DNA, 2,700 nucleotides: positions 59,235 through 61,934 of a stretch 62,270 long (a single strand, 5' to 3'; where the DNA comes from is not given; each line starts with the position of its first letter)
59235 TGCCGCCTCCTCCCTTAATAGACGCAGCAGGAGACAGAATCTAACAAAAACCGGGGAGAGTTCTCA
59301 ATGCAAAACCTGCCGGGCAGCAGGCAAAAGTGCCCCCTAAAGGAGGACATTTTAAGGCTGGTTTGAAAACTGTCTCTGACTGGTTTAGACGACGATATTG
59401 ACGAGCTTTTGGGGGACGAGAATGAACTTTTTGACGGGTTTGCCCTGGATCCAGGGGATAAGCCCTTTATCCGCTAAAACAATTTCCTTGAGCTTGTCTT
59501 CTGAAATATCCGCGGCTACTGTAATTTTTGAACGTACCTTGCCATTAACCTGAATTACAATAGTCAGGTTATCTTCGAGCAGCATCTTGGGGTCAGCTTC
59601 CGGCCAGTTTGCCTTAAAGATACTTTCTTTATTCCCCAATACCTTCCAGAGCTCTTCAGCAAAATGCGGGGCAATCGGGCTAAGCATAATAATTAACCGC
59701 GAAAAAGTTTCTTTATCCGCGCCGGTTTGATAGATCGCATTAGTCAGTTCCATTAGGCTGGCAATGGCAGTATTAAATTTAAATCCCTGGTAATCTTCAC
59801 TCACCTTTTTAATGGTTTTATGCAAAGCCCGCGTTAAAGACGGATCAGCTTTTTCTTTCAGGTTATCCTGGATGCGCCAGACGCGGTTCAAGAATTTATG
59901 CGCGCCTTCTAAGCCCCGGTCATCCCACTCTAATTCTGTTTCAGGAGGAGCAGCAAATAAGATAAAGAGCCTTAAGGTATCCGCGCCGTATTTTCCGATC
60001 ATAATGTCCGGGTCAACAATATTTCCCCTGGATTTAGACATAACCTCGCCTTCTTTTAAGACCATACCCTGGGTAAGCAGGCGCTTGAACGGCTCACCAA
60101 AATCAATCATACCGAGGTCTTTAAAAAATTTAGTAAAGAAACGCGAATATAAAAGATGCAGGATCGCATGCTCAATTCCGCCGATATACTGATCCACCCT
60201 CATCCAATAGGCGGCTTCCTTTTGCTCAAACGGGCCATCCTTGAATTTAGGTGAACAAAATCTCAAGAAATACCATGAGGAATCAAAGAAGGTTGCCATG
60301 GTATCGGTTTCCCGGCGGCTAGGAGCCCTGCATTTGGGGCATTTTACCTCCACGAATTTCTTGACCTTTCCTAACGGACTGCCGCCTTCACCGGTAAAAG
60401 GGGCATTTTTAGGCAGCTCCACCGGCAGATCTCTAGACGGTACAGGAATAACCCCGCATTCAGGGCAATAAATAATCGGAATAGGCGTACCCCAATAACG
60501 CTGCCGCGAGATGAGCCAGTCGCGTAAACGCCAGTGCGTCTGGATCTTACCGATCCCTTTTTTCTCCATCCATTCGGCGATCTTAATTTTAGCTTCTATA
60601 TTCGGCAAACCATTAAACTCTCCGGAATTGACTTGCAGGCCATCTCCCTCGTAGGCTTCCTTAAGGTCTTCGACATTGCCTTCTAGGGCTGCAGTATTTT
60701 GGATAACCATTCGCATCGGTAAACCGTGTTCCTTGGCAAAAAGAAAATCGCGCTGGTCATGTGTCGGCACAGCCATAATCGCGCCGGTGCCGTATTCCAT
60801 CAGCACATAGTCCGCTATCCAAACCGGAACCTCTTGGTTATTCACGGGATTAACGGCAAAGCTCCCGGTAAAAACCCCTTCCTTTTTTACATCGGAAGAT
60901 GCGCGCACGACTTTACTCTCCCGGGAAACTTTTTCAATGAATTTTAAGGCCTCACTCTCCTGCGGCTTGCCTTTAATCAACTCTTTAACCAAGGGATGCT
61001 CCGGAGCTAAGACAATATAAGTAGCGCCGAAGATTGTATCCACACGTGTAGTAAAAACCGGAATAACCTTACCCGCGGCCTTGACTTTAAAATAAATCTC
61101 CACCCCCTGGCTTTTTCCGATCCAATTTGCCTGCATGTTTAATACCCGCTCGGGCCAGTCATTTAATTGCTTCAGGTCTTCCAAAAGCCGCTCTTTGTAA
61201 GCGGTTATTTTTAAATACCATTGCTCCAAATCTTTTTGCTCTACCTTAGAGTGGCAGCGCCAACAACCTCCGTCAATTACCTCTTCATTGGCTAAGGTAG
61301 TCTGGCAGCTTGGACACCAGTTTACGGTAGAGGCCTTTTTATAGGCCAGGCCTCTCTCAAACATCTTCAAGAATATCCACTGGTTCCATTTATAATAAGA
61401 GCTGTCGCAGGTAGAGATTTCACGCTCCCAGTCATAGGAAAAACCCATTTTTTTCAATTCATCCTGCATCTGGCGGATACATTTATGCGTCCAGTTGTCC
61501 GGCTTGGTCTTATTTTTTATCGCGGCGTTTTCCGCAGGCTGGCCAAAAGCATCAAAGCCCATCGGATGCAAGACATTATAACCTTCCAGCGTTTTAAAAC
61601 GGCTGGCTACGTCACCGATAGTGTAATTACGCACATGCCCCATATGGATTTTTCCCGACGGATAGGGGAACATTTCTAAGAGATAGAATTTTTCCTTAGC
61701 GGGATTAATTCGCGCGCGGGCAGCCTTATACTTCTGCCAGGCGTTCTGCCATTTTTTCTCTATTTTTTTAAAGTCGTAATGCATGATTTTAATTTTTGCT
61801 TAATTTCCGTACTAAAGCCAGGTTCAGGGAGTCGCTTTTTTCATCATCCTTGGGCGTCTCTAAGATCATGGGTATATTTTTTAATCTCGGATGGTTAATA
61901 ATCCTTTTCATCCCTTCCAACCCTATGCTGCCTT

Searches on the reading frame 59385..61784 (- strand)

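Call 62: search_protein_families(library=pfam, proteins=[window:59385-61784:-], max_evalue=0.00001)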
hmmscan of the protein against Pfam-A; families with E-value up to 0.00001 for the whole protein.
window:59385-61784:- (799 aa): 5 families
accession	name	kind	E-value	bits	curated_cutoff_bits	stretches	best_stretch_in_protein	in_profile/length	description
PF13603.12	tRNA-synt_1_2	-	7.1e-69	231.4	25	1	220-407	2-185/185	Leucyl-tRNA synthetase, editing domain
PF00133.28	tRNA-synt_1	-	7.8e-54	183.4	22.7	2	10-246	4-248/414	tRNA synthetases class I (I, L, M and V)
PF09334.17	tRNA-synt_1g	-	3.8e-32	112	20.1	1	39-183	7-148/391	tRNA synthetases class I (M)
PF08264.19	Anticodon_1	-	1.6e-25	90.2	25.1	1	650-762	4-144/148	Anticodon-binding domain of tRNA ligase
PF01406.26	tRNA-synt_1e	-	1.1e-07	32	27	0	45-116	22-93/301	tRNA synthetases class I (C) catalytic domain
